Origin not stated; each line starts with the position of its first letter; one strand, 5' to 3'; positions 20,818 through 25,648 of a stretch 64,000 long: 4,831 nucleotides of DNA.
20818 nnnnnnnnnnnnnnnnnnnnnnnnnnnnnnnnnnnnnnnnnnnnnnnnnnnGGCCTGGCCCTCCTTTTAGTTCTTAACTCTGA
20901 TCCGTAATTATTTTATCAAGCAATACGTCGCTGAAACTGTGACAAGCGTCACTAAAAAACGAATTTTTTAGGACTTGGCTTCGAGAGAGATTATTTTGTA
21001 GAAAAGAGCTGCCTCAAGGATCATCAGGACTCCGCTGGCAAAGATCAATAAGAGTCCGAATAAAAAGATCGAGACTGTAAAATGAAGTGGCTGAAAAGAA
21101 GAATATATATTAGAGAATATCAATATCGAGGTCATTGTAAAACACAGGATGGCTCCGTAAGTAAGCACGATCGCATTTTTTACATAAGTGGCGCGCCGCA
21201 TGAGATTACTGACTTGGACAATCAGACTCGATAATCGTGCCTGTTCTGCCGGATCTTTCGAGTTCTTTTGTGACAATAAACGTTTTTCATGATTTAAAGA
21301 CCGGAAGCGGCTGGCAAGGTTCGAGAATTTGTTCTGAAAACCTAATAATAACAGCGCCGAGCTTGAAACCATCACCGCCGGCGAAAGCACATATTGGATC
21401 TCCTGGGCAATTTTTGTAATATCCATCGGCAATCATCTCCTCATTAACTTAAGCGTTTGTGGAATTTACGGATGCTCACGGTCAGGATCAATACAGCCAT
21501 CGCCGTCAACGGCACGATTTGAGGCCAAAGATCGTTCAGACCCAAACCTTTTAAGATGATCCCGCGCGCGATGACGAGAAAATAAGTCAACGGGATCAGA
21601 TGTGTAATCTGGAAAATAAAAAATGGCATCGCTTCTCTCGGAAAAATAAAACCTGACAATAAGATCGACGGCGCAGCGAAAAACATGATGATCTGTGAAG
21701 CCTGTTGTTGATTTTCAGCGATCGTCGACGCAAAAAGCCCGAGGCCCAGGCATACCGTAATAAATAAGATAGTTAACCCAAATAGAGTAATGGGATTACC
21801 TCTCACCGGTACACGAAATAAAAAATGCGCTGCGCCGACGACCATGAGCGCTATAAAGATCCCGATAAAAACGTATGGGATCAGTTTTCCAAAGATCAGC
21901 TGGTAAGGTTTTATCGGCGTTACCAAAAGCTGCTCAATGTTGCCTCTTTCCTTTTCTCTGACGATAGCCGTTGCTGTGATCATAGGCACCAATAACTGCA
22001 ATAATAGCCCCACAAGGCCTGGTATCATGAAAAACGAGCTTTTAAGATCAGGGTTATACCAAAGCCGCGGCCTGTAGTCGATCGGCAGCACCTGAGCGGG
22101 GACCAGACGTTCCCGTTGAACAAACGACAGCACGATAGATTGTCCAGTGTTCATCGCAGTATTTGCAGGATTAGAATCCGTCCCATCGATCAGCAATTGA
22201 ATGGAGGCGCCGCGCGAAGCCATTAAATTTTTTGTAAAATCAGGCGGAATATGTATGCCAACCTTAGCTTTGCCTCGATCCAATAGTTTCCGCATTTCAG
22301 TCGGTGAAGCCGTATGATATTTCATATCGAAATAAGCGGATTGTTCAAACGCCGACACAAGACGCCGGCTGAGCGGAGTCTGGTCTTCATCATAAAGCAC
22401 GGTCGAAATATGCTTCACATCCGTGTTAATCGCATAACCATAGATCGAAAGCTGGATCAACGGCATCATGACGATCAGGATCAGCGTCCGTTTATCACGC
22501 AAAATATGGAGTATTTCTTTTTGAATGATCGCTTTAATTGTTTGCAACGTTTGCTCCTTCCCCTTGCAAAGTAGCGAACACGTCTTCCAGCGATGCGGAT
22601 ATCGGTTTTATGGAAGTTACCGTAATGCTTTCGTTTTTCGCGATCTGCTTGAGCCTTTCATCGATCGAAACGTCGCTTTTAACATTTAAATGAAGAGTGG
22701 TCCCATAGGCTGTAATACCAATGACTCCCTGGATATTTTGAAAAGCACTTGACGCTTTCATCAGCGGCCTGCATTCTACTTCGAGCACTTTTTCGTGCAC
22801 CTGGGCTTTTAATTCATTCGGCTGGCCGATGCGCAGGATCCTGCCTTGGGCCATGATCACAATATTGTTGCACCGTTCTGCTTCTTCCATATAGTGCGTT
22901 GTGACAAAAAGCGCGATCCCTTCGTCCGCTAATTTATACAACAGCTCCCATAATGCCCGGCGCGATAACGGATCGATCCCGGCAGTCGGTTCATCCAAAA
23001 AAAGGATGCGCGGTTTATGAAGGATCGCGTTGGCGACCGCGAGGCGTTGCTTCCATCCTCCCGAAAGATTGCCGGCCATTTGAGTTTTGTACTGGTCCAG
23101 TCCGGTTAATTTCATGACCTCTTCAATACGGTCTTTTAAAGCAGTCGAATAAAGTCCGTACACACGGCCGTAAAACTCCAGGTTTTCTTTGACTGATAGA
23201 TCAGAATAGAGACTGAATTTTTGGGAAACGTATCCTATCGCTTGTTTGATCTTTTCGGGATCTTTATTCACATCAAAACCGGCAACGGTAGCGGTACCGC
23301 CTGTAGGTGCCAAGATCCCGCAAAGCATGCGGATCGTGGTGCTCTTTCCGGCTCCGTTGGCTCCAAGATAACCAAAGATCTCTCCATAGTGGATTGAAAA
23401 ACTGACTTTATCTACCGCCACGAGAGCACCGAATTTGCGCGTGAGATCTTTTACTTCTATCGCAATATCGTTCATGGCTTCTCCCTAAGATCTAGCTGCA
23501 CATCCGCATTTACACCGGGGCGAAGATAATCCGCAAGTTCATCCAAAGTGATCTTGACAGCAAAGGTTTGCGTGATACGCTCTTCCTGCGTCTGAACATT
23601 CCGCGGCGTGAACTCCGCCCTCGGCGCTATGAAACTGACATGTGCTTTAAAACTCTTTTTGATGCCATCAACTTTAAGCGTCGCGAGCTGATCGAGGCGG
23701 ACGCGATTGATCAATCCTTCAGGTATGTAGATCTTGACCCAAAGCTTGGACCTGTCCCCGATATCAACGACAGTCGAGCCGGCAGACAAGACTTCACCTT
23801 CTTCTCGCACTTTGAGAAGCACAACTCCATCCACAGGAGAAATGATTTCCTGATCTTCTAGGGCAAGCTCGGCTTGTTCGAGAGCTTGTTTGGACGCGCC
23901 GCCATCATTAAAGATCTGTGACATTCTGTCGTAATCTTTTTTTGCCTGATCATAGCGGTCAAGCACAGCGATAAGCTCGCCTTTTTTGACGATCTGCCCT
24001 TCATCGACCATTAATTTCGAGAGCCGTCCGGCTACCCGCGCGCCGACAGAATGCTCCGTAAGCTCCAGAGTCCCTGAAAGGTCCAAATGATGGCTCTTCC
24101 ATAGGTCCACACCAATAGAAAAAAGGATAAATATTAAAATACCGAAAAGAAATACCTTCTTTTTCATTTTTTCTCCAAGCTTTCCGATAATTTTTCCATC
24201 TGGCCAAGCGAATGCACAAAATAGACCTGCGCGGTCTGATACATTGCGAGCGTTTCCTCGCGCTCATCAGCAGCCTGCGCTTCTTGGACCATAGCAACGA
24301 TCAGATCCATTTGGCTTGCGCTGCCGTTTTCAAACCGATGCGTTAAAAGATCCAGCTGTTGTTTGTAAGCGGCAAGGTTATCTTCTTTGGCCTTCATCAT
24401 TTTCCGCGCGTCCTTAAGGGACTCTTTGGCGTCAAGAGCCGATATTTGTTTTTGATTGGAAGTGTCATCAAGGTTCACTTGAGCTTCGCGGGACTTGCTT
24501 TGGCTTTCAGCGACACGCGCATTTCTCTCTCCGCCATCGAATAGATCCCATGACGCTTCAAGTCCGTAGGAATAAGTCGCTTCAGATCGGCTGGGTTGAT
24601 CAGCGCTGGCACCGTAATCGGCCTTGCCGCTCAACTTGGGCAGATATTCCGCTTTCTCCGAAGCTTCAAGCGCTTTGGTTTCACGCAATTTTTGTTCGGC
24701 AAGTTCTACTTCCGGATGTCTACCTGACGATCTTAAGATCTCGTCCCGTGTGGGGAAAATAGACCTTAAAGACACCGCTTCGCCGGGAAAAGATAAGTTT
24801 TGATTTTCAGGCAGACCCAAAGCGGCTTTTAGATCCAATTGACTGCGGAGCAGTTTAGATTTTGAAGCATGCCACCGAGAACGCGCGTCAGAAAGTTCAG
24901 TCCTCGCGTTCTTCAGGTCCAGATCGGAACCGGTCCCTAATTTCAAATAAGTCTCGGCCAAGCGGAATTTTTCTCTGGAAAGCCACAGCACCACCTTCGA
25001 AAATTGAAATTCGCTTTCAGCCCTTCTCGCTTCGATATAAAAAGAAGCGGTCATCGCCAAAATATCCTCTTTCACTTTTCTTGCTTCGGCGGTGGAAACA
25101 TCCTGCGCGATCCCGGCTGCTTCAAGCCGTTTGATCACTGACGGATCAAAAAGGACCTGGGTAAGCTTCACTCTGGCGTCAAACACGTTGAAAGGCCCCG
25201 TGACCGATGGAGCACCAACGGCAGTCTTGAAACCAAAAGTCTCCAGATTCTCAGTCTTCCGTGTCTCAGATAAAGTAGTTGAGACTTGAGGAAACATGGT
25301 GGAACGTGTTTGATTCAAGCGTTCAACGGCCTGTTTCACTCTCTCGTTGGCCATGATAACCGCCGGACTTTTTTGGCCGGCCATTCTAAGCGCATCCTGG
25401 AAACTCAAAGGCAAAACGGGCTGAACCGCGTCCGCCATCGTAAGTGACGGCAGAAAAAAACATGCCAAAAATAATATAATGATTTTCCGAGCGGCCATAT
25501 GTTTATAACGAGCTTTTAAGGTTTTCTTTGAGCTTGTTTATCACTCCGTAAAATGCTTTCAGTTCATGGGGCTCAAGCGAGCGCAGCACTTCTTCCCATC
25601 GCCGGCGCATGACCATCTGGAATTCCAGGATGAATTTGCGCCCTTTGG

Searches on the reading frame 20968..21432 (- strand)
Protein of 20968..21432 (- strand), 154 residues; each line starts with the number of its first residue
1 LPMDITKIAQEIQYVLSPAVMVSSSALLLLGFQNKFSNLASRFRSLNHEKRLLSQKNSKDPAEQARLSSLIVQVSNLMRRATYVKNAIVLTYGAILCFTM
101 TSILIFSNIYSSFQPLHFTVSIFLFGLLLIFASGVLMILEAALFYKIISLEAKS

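Call 72: search_protein_families(library=pfam, proteins=[window:20968-21432:-], max_evalue=0.001)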
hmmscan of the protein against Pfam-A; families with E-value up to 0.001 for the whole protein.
window:20968-21432:- (154 aa): 1 family
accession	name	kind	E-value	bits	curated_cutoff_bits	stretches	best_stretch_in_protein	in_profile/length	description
PF11026.13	DUF2721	-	1.6e-19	70.5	28.3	1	16-145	2-124/129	Protein of unknown function (DUF2721)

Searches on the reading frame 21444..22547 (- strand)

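Call 80: search_protein_families(library=pfam, proteins=[window:21444-22547:-], max_evalue=0.00001)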
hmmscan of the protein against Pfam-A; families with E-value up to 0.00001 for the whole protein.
window:21444-22547:- (367 aa): 4 families
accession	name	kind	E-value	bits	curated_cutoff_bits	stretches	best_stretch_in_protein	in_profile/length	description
PF12698.13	ABC2_membrane_3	-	4.6e-53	181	31.6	1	19-359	1-346/347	ABC-2 family transporter protein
PF01061.29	ABC2_membrane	-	1.1e-30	107.2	26.9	1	169-331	45-210/211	ABC-2 type transporter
PF12679.13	ABC2_membrane_2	-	4.5e-17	62.7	27.2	1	6-310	2-215/283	ABC-2 family transporter protein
PF12730.13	ABC2_membrane_4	-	5.8e-06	26.8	27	1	177-273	54-148/179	ABC-2 family transporter protein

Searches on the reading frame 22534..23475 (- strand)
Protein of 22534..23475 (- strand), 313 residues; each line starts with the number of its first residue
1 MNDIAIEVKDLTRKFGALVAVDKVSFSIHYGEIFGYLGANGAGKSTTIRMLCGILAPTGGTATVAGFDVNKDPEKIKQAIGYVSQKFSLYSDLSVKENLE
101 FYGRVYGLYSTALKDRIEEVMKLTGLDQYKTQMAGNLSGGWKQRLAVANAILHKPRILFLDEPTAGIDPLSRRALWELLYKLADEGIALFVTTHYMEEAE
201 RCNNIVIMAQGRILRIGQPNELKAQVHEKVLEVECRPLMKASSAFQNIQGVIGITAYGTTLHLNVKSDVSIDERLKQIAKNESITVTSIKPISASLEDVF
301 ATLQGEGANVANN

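Call 90: search_protein_families(library=pfam, proteins=[window:22534-23475:-], max_evalue=0.0001)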
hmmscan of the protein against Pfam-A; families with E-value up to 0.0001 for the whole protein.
window:22534-23475:- (313 aa): 3 families
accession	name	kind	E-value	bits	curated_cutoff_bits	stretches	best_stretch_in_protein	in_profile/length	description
PF00005.33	ABC_tran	-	2.5e-33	116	25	1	22-165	2-137/137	ABC transporter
PF13304.12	AAA_21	-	1.3e-10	42.2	27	1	116-194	220-298/304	AAA domain, putative AbiEii toxin, Type IV TA system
PF13732.12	DrrA1-3_C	-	2.2e-07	31.9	27.4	1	217-300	1-77/81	ATP-binding protein DrrA1-3-like, C-terminal domain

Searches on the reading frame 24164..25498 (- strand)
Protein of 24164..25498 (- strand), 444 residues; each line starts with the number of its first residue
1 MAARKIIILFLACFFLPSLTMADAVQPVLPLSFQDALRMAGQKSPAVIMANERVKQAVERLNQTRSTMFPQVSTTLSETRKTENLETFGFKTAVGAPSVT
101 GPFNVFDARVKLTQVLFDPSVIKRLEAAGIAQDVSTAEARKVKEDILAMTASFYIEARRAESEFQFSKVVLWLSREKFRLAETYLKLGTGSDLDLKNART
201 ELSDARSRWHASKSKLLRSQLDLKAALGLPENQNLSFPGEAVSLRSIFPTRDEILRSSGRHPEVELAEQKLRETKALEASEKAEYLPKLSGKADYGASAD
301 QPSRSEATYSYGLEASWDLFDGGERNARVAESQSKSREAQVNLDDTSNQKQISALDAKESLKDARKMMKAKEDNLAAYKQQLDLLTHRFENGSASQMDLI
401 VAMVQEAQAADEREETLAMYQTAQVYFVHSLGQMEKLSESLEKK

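Call 80: search_protein_families(library=pfam, proteins=[window:24164-25498:-], max_evalue=0.00001)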
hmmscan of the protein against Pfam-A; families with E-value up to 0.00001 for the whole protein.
window:24164-25498:- (444 aa): 1 family
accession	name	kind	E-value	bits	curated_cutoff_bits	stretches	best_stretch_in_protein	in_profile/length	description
PF02321.23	OEP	-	8e-47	159.9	22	2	260-424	11-179/187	Outer membrane efflux protein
